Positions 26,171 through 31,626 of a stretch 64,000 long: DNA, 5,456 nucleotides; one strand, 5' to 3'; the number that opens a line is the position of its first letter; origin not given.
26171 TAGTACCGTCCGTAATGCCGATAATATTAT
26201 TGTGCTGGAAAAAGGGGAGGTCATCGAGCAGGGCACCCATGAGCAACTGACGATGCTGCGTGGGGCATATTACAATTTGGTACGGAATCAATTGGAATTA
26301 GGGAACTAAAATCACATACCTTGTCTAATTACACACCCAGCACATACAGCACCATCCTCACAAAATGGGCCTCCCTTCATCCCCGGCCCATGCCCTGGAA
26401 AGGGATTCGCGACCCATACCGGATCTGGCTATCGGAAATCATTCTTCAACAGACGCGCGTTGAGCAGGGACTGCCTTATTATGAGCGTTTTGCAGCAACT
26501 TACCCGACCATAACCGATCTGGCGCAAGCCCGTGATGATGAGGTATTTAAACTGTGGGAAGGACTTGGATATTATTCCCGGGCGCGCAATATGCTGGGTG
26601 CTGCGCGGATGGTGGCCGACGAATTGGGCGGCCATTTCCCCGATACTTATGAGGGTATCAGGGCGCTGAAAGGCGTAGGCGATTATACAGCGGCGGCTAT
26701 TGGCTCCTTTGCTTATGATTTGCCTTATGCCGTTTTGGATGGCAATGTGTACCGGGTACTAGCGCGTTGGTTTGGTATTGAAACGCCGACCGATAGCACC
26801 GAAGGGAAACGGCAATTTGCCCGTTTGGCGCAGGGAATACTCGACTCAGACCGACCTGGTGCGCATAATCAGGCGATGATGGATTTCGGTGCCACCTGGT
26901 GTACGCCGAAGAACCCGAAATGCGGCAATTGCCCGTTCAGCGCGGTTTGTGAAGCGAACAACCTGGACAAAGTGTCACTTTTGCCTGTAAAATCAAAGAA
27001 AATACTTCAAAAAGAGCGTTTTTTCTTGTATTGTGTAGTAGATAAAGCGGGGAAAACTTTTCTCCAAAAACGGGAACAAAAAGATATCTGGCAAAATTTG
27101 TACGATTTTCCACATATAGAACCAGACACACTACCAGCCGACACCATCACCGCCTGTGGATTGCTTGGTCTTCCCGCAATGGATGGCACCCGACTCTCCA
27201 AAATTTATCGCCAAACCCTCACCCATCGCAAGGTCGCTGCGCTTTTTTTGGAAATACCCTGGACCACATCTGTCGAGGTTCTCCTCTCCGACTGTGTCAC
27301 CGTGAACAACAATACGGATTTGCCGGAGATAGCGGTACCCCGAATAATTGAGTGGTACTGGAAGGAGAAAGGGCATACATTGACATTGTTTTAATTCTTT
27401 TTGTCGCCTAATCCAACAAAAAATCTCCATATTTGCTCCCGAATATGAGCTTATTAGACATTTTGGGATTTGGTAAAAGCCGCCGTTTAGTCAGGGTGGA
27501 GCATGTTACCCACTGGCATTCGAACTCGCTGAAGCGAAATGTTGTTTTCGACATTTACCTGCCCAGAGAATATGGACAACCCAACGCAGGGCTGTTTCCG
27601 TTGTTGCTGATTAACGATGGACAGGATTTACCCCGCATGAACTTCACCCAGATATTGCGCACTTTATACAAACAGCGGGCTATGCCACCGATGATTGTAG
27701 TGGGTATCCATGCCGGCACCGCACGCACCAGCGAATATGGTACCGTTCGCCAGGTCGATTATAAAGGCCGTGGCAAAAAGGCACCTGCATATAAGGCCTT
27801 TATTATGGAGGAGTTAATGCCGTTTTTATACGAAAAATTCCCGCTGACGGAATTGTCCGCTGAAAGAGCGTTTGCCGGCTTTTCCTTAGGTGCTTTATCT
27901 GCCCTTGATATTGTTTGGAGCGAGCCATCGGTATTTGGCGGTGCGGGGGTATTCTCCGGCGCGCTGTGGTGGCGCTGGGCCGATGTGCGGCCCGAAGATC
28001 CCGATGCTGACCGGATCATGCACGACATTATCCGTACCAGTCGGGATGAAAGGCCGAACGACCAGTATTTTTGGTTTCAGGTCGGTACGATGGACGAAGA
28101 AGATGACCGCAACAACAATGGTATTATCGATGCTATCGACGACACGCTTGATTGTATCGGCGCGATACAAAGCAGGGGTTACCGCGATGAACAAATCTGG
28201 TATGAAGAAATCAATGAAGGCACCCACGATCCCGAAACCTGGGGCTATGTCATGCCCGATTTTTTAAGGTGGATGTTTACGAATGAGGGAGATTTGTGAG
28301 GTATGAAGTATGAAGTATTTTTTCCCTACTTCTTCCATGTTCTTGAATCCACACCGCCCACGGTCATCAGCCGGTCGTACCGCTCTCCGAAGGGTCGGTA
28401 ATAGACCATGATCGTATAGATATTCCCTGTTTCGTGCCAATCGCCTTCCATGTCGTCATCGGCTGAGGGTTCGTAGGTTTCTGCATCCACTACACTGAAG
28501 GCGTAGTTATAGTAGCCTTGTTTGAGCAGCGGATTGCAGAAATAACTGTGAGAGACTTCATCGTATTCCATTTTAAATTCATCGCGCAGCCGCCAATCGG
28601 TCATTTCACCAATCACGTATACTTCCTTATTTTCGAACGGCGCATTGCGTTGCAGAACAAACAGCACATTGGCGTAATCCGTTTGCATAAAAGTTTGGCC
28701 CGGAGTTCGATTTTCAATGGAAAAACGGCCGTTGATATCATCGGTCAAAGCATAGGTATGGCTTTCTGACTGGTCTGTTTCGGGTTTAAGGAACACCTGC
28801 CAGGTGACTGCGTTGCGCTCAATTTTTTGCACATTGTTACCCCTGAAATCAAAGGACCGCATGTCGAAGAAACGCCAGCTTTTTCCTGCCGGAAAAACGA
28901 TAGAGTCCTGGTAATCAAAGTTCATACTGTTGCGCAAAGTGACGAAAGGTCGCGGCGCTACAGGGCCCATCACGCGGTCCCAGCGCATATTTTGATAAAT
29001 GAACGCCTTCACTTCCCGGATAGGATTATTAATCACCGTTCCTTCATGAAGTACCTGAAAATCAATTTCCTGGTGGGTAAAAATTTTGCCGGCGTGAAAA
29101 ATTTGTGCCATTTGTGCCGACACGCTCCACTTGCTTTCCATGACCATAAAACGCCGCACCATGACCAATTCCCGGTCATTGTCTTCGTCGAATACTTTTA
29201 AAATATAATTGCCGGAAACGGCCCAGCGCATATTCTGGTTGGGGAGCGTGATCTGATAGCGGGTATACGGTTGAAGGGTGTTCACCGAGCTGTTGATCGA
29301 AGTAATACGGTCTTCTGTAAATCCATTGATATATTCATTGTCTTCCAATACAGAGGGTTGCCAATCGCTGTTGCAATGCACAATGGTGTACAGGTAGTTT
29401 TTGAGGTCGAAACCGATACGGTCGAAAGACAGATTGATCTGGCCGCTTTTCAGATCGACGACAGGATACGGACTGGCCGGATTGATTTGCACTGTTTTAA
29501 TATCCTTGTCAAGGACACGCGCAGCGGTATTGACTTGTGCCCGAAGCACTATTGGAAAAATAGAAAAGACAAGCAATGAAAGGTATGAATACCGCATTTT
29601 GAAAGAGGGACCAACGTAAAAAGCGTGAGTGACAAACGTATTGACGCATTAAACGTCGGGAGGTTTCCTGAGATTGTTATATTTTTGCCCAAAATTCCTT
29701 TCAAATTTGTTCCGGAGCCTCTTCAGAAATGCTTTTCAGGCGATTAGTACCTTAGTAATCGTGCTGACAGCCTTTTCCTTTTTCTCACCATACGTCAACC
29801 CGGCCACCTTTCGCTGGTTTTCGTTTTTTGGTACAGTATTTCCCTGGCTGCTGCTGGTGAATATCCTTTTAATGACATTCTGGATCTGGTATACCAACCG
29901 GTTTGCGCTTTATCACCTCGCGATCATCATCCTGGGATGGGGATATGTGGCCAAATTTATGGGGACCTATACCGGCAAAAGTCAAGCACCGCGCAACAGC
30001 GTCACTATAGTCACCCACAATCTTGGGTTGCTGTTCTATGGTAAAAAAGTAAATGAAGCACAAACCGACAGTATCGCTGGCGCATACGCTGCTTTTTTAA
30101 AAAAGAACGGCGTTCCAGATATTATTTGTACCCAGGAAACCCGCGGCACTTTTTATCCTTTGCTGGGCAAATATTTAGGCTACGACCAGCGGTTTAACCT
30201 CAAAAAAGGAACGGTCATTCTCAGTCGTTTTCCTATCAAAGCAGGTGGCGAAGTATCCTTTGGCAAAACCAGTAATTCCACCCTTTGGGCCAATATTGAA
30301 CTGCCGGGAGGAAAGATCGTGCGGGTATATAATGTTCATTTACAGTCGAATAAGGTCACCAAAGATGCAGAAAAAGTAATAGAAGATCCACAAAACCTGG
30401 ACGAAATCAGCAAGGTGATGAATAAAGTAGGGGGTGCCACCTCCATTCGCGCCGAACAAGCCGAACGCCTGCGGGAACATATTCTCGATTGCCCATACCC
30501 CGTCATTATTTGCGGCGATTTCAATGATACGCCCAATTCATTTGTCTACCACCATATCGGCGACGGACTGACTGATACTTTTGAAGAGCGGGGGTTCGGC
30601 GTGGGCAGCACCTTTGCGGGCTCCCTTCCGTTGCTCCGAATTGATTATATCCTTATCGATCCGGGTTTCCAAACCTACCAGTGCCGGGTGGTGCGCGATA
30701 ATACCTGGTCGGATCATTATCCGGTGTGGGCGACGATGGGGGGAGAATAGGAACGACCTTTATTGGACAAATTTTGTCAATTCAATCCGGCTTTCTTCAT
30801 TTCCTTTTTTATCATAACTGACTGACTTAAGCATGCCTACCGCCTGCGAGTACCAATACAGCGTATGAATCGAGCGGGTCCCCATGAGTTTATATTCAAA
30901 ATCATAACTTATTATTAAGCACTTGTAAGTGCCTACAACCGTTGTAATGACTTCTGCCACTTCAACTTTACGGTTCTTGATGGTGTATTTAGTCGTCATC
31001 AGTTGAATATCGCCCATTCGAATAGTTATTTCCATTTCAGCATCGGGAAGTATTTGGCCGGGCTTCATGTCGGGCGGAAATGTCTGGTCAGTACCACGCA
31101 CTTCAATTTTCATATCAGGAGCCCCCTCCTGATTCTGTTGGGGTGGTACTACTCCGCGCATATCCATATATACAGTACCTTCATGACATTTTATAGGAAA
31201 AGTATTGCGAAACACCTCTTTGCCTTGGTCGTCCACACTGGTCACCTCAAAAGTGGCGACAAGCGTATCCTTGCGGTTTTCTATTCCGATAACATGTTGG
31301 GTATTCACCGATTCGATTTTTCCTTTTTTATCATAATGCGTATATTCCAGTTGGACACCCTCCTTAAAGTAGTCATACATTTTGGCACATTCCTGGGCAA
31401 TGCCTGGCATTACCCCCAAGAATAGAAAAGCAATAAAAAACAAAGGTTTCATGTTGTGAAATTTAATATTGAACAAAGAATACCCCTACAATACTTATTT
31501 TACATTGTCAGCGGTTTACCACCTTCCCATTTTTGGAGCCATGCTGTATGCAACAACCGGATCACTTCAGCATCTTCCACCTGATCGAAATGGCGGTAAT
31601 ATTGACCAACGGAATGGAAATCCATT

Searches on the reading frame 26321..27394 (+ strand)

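Call 67: search_protein_families(library=pfam, proteins=[window:26321-27394:+], max_evalue=0.00001)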
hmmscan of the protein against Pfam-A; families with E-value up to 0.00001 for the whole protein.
window:26321-27394:+ (357 aa): 2 families
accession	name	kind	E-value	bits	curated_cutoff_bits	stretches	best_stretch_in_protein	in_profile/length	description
PF00730.31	HhH-GPD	-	3.5e-18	66.4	26.2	1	38-158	2-95/108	HhH-GPD superfamily base excision DNA repair protein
PF14815.12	NUDIX_4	-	2.7e-09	37.3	35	1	238-348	3-112/113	NUDIX domain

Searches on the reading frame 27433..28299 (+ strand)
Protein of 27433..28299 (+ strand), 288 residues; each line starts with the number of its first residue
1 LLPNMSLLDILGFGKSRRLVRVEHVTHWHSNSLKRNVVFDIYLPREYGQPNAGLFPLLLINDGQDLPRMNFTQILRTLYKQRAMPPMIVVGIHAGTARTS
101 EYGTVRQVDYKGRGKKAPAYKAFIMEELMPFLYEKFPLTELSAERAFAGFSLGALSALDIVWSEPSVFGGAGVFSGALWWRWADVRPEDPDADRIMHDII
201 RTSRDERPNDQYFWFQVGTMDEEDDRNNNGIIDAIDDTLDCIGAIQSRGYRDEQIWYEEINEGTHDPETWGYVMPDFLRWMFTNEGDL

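Call 67: search_protein_families(library=pfam, proteins=[window:27433-28299:+], max_evalue=0.00001)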
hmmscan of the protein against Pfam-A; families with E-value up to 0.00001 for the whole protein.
window:27433-28299:+ (288 aa): 1 family
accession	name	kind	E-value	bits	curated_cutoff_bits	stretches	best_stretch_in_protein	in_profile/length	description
PF00756.26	Esterase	-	8.1e-26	91.7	22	1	30-278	1-248/251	Putative esterase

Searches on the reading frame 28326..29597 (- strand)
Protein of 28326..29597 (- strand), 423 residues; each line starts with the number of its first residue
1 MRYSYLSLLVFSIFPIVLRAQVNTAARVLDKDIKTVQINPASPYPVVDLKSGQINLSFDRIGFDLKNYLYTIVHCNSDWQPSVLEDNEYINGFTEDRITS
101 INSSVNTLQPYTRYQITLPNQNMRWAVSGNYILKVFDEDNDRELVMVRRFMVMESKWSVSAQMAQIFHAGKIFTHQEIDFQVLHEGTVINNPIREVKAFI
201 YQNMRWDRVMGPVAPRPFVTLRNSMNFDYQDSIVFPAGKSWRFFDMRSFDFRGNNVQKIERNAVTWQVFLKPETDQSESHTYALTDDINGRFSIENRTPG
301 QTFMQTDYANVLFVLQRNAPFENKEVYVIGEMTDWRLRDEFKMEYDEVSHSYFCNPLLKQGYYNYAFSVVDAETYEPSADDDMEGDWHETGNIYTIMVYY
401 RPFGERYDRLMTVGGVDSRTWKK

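Call 67: search_protein_families(library=pfam, proteins=[window:28326-29597:-], max_evalue=0.00001)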
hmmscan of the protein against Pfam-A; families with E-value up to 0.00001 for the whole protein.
window:28326-29597:- (423 aa): 1 family
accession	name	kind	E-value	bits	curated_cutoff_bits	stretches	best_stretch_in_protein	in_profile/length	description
PF17116.11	T9SS_plug_1st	-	1.3e-39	135.4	23.9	1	34-154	2-126/126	Type 9 secretion system plug protein 1st domain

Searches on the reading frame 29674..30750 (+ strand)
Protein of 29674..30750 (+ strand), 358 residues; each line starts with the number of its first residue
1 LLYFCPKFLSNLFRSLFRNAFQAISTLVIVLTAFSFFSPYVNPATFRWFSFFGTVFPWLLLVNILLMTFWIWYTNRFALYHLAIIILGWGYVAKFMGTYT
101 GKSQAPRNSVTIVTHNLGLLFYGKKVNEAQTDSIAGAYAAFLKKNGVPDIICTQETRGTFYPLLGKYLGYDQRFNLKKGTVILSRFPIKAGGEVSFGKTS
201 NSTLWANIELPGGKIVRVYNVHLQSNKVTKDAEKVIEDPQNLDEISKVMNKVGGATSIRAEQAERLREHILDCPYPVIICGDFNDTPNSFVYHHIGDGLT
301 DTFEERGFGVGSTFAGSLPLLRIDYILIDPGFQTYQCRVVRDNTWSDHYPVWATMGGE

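Call 67: search_protein_families(library=pfam, proteins=[window:29674-30750:+], max_evalue=0.00001)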
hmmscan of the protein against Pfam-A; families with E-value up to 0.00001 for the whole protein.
window:29674-30750:+ (358 aa): 1 family
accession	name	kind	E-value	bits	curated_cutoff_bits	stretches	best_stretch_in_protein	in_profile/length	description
PF03372.29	Exo_endo_phos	-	6.6e-21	75.5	24.5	1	140-348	24-225/225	Endonuclease/Exonuclease/phosphatase family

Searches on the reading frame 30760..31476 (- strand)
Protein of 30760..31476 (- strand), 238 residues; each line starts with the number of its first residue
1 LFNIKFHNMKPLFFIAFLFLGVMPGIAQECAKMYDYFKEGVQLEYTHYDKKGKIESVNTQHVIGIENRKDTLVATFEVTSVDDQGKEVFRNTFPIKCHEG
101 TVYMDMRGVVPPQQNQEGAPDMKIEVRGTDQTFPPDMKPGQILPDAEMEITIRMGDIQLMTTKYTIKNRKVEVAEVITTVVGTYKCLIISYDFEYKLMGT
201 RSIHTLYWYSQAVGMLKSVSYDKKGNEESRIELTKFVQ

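Call 67: search_protein_families(library=pfam, proteins=[window:30760-31476:-], max_evalue=0.00001)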
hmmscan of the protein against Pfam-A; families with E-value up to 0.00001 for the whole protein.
window:30760-31476:- (238 aa): 1 family
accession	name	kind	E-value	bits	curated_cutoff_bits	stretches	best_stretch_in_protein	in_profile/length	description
PF21347.3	DUF3108_like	-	1.3e-44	152.9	27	1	38-233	1-199/199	DUF3108-like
